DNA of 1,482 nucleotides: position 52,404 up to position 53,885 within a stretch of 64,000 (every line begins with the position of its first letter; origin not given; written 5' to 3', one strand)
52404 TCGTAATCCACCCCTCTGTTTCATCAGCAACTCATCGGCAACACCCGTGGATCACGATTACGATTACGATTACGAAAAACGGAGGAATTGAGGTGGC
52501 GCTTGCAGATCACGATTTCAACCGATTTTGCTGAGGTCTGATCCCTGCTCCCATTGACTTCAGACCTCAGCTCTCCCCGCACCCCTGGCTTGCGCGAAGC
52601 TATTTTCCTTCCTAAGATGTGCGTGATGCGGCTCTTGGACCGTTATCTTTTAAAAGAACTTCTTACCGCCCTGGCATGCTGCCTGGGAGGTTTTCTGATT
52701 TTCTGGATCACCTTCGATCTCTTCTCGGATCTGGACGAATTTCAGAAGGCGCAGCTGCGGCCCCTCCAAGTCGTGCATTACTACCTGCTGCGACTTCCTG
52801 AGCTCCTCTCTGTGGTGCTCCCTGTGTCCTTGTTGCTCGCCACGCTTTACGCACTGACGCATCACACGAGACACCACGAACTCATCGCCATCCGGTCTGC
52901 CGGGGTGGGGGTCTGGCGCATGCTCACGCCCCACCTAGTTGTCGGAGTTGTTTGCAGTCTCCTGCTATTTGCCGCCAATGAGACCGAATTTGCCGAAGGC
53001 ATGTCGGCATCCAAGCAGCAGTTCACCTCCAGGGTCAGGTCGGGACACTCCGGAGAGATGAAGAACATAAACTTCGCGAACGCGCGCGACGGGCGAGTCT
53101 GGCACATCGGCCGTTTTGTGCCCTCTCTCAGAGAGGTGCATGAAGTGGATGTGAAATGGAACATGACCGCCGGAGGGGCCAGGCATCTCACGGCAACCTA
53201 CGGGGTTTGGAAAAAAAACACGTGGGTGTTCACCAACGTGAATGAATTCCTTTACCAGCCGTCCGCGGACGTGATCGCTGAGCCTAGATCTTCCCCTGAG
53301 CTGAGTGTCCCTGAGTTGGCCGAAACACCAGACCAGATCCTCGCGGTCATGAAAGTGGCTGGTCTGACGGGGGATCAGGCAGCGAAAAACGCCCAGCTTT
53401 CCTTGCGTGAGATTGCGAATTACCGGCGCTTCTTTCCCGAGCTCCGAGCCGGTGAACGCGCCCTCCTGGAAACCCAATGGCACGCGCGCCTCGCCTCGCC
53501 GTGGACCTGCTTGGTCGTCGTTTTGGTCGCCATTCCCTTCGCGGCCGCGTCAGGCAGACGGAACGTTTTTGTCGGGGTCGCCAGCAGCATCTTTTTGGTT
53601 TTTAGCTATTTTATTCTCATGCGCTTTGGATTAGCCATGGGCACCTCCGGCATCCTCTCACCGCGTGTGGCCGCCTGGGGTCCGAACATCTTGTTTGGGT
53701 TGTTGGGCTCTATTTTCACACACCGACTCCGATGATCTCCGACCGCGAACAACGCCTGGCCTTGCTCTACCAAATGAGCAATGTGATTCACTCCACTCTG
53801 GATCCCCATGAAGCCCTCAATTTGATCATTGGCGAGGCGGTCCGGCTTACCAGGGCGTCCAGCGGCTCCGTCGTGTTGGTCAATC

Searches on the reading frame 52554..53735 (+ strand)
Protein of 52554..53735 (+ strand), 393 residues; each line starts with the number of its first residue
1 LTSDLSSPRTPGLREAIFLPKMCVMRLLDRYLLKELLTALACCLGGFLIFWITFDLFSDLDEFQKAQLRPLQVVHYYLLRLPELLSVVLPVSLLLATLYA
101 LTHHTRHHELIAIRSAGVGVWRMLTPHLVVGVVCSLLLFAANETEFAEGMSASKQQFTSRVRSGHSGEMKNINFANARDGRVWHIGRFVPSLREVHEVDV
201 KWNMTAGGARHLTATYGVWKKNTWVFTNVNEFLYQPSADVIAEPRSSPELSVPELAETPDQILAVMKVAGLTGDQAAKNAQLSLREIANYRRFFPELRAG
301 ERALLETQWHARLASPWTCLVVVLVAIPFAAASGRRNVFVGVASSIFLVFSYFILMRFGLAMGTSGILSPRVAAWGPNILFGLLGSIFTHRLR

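Call 22: search_protein_families(library=pfam, proteins=[window:52554-53735:+], max_evalue=0.01)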
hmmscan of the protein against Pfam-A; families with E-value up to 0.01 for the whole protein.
window:52554-53735:+ (393 aa): 1 family
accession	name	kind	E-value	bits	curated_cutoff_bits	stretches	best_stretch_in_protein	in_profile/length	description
PF03739.19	LptF_LptG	-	2.6e-63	214.6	27.9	1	30-389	1-351/353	Lipopolysaccharide export system permease LptF/LptG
